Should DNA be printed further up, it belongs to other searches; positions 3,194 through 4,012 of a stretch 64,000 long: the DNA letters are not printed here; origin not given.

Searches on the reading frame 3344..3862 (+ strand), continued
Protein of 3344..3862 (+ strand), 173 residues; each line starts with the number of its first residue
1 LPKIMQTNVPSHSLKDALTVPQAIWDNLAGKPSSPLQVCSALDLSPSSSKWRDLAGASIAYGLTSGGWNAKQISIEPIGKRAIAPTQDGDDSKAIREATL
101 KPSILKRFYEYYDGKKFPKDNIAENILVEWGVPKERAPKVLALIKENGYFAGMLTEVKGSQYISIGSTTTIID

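Call 69: search_protein_families(library=pfam, proteins=[L097:6833-7414:+, L098:4775-5317:+, L099:5800-6309:+, P0260, P0128, P0193], max_evalue=0.1)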
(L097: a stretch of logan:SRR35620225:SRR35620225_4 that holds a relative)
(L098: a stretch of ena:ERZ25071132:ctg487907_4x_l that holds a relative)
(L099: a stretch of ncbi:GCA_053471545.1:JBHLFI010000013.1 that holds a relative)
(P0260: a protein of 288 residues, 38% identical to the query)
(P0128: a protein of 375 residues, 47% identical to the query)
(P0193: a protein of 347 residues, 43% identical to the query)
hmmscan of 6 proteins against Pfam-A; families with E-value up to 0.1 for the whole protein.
L097:6833-7414:+ (194 aa): 1 family
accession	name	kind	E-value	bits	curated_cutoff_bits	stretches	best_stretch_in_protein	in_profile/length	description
PF18165.6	pP_pnuc_1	-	1.4e-11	44.6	26.3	1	57-155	4-101/133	Predicted pPIWI-associating nuclease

L098:4775-5317:+ (181 aa): 1 family
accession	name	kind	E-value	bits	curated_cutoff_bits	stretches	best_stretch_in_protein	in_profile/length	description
PF13643.11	DUF4145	-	0.00014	22.3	23.1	1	71-154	11-79/88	Domain of unknown function (DUF4145)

L099:5800-6309:+ (170 aa): 1 family
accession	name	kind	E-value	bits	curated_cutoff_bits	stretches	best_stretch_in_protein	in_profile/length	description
PF13643.11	DUF4145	-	2.2e-05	24.9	23.1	1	64-152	10-83/88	Domain of unknown function (DUF4145)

P0260 (288 aa): 11 families
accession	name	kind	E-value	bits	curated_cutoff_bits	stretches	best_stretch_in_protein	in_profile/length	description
PF13175.12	AAA_15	-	4.8e-07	30.2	32.1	1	223-264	1-44/374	AAA ATPase domain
PF02463.25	SMC_N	-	3e-05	24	40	1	223-264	1-45/220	RecF/RecN/SMC N terminal domain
PF13476.12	AAA_23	-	5.3e-05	24.4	27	1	227-266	2-42/201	AAA domain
PF13514.12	AAA_27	-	0.0014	18.7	22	1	225-265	4-48/206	AAA domain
PF13555.12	AAA_29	-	0.002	18.3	27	1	230-267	10-46/61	P-loop containing region of AAA domain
PF13304.12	AAA_21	-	0.013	16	27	1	245-264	1-20/304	AAA domain, putative AbiEii toxin, Type IV TA system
PF00005.33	ABC_tran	-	0.016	16.3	25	1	246-266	14-34/137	ABC transporter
PF17035.10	BET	-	0.019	15.5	24.5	1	147-183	17-49/64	Bromodomain extra-terminal - transcription regulation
PF23871.1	DUF7226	-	0.022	15.1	27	1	84-154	51-121/142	Domain of unknown function (DUF7226)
PF04361.18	DUF494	-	0.026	14.8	22.6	1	124-215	9-97/153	Protein of unknown function (DUF494)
PF24762.1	TPR_IF140-IFT172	-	0.072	12.1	26.8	1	137-192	240-294/486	IF140/IFT172 TPR domain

P0128 (375 aa): 1 family
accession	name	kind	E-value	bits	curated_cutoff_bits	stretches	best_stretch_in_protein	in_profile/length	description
PF10137.14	CAP12-PCTIR_TIR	-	1.7e-15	57.5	24.7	1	231-346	2-115/119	CAP12/Pycsar effector protein, TIR domain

P0193 (347 aa): 1 family
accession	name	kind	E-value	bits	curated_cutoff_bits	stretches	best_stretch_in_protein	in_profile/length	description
PF10137.14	CAP12-PCTIR_TIR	-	2.8e-08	34.2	24.7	1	207-316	2-112/119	CAP12/Pycsar effector protein, TIR domain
